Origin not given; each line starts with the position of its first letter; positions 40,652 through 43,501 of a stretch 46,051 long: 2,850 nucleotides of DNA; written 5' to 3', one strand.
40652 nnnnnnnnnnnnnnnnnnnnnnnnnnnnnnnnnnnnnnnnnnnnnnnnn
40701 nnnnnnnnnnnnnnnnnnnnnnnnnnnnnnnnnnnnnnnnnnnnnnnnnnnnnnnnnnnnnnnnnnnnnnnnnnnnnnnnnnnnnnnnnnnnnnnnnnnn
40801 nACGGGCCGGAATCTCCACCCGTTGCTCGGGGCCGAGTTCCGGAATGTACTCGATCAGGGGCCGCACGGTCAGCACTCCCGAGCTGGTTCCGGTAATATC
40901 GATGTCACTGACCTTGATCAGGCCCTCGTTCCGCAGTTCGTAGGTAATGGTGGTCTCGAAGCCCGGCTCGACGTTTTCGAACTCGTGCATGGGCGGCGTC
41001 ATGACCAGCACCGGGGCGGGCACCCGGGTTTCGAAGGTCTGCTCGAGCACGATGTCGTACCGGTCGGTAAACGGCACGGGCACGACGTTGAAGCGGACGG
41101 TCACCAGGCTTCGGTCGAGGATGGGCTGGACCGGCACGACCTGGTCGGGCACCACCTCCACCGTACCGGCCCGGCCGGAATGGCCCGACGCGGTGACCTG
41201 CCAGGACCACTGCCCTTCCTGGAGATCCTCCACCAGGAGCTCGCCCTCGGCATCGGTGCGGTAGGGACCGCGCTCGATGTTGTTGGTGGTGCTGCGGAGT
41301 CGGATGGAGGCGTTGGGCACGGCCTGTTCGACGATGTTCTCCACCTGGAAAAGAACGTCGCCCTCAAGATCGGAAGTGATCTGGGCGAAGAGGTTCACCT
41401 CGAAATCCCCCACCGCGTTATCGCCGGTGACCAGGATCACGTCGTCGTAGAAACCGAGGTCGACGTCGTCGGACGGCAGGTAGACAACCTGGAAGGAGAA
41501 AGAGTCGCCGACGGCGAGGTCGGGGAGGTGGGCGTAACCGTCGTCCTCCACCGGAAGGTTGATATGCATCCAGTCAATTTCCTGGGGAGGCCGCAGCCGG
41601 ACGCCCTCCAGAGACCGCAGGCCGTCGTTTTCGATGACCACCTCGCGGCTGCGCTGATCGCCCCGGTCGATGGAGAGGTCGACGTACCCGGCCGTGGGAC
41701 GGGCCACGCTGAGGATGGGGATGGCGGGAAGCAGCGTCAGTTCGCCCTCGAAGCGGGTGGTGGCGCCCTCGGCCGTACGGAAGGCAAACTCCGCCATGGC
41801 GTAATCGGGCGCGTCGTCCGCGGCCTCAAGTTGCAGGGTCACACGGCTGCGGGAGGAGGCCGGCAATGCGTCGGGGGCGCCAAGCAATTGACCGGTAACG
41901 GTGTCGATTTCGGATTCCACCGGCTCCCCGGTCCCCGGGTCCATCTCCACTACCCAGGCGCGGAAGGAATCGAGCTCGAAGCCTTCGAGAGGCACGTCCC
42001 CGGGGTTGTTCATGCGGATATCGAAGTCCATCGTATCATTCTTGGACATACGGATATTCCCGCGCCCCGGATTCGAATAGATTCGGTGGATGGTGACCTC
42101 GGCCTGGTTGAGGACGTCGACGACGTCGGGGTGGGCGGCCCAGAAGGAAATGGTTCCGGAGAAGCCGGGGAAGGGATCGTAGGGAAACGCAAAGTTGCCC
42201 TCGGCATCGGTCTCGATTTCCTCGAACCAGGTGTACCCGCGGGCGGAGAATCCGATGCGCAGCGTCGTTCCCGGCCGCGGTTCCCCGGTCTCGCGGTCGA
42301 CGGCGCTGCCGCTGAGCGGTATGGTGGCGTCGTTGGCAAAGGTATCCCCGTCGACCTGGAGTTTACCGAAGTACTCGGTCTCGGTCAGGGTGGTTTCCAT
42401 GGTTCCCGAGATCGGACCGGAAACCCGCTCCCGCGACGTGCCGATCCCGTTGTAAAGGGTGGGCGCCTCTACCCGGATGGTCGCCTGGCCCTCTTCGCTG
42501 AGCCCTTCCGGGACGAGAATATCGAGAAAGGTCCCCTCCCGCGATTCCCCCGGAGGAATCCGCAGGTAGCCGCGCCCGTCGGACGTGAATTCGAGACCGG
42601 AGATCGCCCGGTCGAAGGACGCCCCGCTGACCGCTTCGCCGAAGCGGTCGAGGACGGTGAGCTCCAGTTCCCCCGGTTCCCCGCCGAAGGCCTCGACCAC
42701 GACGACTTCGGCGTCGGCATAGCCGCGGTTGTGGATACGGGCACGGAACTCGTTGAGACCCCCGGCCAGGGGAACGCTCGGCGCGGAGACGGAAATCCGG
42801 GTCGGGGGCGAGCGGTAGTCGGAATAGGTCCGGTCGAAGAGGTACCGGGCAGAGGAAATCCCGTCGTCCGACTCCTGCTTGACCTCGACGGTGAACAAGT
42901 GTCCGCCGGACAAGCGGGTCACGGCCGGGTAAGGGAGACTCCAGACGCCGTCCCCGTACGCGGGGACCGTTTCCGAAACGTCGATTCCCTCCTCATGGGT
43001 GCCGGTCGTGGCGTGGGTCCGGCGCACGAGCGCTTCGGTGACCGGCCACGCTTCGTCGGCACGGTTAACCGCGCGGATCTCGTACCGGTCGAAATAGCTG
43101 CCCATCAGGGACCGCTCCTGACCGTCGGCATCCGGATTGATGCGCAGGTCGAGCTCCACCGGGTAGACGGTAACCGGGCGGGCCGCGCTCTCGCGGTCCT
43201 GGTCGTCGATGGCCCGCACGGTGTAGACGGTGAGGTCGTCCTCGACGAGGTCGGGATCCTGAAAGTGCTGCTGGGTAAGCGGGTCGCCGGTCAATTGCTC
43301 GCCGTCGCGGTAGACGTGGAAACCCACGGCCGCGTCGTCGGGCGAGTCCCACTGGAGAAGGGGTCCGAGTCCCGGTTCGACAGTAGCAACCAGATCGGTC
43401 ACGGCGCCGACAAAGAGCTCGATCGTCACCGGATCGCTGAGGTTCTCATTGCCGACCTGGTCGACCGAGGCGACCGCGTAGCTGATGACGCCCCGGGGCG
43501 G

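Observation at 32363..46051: Translationally coupled five-gene operon of giant envelope/surface proteins with no recognisable enzymatic core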

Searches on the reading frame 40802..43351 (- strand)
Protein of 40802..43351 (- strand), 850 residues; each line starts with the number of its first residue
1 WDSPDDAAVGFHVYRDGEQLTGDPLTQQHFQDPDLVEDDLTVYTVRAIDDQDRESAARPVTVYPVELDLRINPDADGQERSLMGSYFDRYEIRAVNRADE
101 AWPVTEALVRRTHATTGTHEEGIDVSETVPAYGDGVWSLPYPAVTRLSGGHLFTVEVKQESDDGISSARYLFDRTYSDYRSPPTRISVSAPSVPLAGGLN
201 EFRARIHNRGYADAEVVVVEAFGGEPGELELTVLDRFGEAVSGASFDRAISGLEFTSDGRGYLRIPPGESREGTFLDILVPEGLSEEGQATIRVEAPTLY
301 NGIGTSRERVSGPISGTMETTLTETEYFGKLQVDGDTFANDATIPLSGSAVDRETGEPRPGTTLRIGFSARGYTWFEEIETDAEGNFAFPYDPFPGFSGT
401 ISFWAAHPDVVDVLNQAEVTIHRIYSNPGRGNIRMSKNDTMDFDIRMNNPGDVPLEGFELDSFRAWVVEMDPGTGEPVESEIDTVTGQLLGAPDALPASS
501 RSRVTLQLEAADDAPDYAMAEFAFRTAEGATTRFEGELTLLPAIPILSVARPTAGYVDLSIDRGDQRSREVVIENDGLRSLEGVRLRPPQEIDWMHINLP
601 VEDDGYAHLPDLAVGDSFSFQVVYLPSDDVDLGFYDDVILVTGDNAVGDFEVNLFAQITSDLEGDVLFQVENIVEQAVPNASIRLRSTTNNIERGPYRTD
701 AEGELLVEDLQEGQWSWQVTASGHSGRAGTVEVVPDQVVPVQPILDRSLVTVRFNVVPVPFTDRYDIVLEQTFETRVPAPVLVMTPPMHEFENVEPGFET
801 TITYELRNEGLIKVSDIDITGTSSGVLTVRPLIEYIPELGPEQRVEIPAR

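Call 60: search_solved_structures(query=A5, max_evalue=1, show_alignments=0)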
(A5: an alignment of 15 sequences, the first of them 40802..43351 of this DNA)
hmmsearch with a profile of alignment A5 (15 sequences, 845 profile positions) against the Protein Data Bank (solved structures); distinct sequences matched with E-value up to 1: 9.
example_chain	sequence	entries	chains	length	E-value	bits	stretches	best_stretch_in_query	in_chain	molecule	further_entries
4cag_A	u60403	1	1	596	7.4e-05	24.2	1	5-64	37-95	POLYSACCHARIDE LYASE FAMILY 11 PROTEIN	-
2z8r_A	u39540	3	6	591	0.00046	21.5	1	6-57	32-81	YesW protein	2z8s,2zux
2zuy_A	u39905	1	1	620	0.0033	18.7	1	4-63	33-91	YesX protein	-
8bdw_A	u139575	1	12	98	0.0069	17.7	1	658-742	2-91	Cell surface adherence protein,collagen-binding domain, LPXTG-motif cell wall anchor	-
9d93_Sa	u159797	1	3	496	0.012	16.9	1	10-60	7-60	Tail wing base, gp30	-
4b9p_A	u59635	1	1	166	0.019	16.2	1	430-482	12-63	TYPE 3A CELLULOSE-BINDING DOMAIN PROTEIN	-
2l1p_A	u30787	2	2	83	0.078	14.2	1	288-335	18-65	DNA-binding protein SATB1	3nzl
4q2j_A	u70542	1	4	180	0.35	12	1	288-335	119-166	DNA-binding protein SATB1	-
9g0c_A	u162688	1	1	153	0.88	10.7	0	54-178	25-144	[F-actin]-monooxygenase MICAL1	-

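Call 61: search_protein_families(library=pfam, alignment_id=A5, max_evalue=0.01)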
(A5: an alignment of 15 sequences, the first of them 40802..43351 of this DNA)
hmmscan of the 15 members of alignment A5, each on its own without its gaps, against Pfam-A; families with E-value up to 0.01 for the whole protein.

A. member 1, window:40802-43351:- (850 aa): 2 families
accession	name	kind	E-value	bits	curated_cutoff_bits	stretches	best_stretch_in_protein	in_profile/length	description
PF13620.12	CarboxypepD_reg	-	9.8e-09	35.9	32.3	1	676-741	12-77/82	Carboxypeptidase regulatory-like domain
PF18370.7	RGI_lyase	-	6.8e-05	23.6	27.8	1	5-63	29-86/86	Rhamnogalacturonan I lyases beta-sheet domain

B. families by the number of members that match (of 15 scanned): 20 families
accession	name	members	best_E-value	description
PF13620.12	CarboxypepD_reg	14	1.6e-13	Carboxypeptidase regulatory-like domain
PF18370.7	RGI_lyase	9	3.1e-07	Rhamnogalacturonan I lyases beta-sheet domain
PF13715.12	CarbopepD_reg_2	6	9.6e-08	CarboxypepD_reg-like domain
PF17802.7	SpaA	3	1.4e-06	Prealbumin-like fold domain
PF17789.7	MG4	3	2.7e-05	Macroglobulin domain MG4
PF02369.22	Big_1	3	0.00019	Bacterial Ig-like domain (group 1)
PF11974.14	bMG3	2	8.7e-06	Bacterial alpha-2-macroglobulin MG3 domain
PF17210.9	SdrD_B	2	7.3e-05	SdrD B-like domain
PF07705.17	CARDB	2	0.00013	CARDB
PF10670.15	DUF4198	2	0.00014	Domain of unknown function (DUF4198)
PF10633.15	NPCBM_assoc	2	0.00025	NPCBM-associated, NEW3 domain of alpha-galactosidase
PF08308.17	PEGA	2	0.0013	PEGA domain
PF20598.4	DUF6795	1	0.00056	Domain of unknown function (DUF6795)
PF06280.18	fn3_5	1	0.00065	Fn3-like domain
PF07210.18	DUF1416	1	0.0018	Protein of unknown function (DUF1416)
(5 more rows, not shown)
